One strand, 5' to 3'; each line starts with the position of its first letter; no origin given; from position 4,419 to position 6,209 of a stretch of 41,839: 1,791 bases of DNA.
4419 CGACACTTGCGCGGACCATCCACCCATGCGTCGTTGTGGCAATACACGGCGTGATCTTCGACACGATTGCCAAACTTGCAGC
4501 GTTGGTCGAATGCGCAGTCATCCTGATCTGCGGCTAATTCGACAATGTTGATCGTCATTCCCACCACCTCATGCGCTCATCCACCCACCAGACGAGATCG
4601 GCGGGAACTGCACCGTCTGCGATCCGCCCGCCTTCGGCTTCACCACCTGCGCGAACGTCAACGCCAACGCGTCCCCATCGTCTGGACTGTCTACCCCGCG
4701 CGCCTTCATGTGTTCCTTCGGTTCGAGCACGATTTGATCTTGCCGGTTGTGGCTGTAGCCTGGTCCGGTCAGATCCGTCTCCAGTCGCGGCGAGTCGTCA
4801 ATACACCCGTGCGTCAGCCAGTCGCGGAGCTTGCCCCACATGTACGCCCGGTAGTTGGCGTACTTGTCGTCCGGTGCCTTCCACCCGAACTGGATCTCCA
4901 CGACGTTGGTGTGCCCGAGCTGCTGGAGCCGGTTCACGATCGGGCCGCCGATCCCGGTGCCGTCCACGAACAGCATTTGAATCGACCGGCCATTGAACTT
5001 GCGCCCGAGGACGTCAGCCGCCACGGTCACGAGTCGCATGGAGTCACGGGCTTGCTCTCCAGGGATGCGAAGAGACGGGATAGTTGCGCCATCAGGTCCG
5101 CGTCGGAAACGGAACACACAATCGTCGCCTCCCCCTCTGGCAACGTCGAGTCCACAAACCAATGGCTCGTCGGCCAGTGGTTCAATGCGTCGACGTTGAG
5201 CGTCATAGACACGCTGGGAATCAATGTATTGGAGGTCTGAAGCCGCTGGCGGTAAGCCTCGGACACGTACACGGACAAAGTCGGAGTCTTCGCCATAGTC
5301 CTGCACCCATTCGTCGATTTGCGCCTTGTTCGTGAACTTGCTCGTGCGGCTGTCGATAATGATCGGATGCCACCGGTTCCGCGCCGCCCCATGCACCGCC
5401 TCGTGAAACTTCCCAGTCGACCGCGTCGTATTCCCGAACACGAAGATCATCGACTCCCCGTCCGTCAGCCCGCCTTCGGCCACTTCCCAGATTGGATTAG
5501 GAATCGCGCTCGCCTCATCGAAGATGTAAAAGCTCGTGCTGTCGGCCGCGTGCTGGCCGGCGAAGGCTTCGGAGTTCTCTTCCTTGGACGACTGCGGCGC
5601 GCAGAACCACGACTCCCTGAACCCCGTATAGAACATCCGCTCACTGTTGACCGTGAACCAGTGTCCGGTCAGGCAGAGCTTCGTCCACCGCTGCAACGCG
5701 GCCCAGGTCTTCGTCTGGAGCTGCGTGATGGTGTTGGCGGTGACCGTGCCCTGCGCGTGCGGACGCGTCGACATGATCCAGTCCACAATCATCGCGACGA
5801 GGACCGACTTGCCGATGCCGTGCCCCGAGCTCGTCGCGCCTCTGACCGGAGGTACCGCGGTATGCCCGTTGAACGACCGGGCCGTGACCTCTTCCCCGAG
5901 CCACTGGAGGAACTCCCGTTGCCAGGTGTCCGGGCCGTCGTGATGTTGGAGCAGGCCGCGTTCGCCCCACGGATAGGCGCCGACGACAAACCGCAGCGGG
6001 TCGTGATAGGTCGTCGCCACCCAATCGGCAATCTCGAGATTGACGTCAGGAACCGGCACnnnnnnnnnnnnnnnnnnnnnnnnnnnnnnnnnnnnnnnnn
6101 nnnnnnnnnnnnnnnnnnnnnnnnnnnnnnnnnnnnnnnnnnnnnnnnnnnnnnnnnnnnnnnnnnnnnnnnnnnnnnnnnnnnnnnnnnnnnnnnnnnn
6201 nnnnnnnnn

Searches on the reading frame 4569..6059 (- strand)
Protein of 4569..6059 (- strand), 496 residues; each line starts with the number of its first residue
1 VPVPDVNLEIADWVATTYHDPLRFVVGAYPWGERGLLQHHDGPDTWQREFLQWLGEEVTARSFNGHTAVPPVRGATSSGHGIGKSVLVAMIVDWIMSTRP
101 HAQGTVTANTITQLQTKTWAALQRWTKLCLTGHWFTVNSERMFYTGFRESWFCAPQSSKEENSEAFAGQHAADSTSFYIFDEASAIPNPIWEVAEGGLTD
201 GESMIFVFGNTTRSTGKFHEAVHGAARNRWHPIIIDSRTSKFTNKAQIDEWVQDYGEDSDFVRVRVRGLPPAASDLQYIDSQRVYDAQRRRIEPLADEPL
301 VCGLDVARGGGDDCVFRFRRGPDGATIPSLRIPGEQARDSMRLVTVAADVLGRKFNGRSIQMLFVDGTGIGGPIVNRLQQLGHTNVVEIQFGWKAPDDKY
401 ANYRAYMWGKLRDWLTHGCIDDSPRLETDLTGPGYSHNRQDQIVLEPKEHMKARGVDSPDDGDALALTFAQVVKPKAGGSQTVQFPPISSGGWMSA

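Call 18: search_protein_families(library=phrogs, proteins=[window:4569-6059:-], max_evalue=0.00001)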
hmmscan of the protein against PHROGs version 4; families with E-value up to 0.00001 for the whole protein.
window:4569-6059:- (496 aa): 2 families
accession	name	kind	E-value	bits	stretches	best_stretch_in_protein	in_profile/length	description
phrog_5902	-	unknown function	3.6e-55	188.7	1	40-328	31-312/359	-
phrog_2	-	head and packaging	1e-32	114.8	1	37-476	261-596/807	terminase large subunit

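Call 81: search_dna_similar(query=window:4569-6059:-, collection=phages, mode=protein, max_rows=8)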
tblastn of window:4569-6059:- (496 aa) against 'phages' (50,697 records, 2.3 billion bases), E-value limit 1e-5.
Records with a match: 445; places in all: 445; records where one place covers at least 80% of the query: 177.
Best place of each record, by identity: <60% 445.
By first word of the organism name: Salinibacter 180; Vibrio 35; Escherichia 33; Arthrobacter 22; Clostridium 18; Streptomyces 18; Salmonella 17; Xanthomonas 16; Liberibacter 14; Pseudomonas 11; and 36 more.
By host as written in the record: Salinibacter ruber M8 180; - 55; Arthrobacter sp. ATCC 21022 19; Escherichia coli 14; Streptomyces griseus ATCC 10137 9; Vibrio crassostreae 7; Clostridium perfringens 7; Xanthomonas albilineans CFBP2523 6; and 92 more.
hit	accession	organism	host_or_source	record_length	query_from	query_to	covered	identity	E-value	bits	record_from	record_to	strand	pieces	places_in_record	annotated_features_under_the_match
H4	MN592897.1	Vibrio phage MZH0603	Vibrio variabilis R-40492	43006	3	490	98%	48.6%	8e-145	464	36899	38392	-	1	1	terminase-like family protein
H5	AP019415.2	Pseudomonas phage HU1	Pseudomonas lactis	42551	4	495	99%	47.8%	8e-137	441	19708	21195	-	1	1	putative terminase | putative acetyltransferase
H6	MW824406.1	Vibrio phage PS25B.1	Vibrio crassostreae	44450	3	473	95%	49.7%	2e-139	449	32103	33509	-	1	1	terminase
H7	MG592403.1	Vibrio phage 1.021.A._10N.222.51.F9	Vibrio splendidus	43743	3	473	95%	49.3%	2e-137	443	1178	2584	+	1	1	terminase-like family protein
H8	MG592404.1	Vibrio phage 1.021.B._10N.222.51.F9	Vibrio splendidus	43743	3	473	95%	49.3%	2e-137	443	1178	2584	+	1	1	terminase-like family protein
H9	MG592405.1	Vibrio phage 1.021.C._10N.222.51.F9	Vibrio splendidus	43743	3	473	95%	49.3%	2e-137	443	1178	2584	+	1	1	terminase-like family protein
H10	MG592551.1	Vibrio phage 1.185.O._10N.286.49.C2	Vibrio sp.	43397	3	473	95%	49.3%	2e-137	443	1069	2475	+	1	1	terminase-like family protein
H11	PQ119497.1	Cobetia phage Carin1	Cobetia marina DSMZ4741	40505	1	476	96%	44.4%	1e-113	375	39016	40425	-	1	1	terminase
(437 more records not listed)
